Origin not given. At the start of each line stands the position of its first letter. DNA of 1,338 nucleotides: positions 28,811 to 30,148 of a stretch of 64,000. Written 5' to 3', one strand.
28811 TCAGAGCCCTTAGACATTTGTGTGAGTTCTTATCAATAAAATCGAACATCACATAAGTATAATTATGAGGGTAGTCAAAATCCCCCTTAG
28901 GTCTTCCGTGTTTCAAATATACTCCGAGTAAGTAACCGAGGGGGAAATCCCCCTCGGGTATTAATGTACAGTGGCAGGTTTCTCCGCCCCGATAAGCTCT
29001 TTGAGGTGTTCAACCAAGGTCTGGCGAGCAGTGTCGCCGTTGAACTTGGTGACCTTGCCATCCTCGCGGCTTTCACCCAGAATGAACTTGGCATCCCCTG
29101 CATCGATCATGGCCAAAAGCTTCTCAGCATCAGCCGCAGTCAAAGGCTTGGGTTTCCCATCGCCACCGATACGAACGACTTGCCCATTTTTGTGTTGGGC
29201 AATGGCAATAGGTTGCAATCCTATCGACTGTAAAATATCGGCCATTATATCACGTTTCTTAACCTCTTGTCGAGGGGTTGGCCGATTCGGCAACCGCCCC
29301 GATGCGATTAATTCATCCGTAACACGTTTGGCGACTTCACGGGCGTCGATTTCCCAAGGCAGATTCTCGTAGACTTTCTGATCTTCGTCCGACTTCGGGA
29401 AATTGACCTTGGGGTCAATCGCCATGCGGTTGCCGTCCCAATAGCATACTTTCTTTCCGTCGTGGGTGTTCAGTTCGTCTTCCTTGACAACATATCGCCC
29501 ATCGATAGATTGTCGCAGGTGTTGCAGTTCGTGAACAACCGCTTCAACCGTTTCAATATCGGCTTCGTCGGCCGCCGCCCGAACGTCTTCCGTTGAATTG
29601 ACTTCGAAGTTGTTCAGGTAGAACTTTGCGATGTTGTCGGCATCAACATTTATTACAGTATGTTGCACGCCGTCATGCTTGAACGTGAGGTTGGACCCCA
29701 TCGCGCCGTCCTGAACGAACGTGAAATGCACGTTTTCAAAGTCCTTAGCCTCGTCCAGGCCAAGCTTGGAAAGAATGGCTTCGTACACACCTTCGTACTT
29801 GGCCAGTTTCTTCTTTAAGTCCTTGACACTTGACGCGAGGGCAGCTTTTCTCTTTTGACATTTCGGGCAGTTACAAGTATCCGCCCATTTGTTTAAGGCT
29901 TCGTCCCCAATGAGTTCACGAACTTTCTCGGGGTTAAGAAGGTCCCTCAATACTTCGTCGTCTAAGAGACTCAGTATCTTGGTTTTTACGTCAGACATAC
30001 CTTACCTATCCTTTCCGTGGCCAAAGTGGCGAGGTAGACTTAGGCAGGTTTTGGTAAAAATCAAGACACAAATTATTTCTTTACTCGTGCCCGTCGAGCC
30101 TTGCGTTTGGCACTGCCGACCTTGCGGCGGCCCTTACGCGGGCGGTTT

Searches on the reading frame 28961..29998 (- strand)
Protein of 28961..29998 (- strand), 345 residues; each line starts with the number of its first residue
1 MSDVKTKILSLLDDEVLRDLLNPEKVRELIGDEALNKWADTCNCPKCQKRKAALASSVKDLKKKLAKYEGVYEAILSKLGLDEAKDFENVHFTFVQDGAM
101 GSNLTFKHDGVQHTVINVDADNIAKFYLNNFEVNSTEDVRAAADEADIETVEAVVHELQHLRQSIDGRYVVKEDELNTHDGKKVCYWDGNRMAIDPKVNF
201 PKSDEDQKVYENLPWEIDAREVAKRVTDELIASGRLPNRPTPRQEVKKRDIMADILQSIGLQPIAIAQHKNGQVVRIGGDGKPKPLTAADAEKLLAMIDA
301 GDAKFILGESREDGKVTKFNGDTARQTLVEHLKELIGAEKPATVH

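Call 42: search_protein_families(library=phrogs, proteins=[window:28961-29998:-], max_evalue=0.00001)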
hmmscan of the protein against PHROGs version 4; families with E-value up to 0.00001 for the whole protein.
window:28961-29998:- (345 aa): 1 family
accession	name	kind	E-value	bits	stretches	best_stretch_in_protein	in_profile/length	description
phrog_16532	-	unknown function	4.5e-07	31.2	1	149-231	78-135/138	-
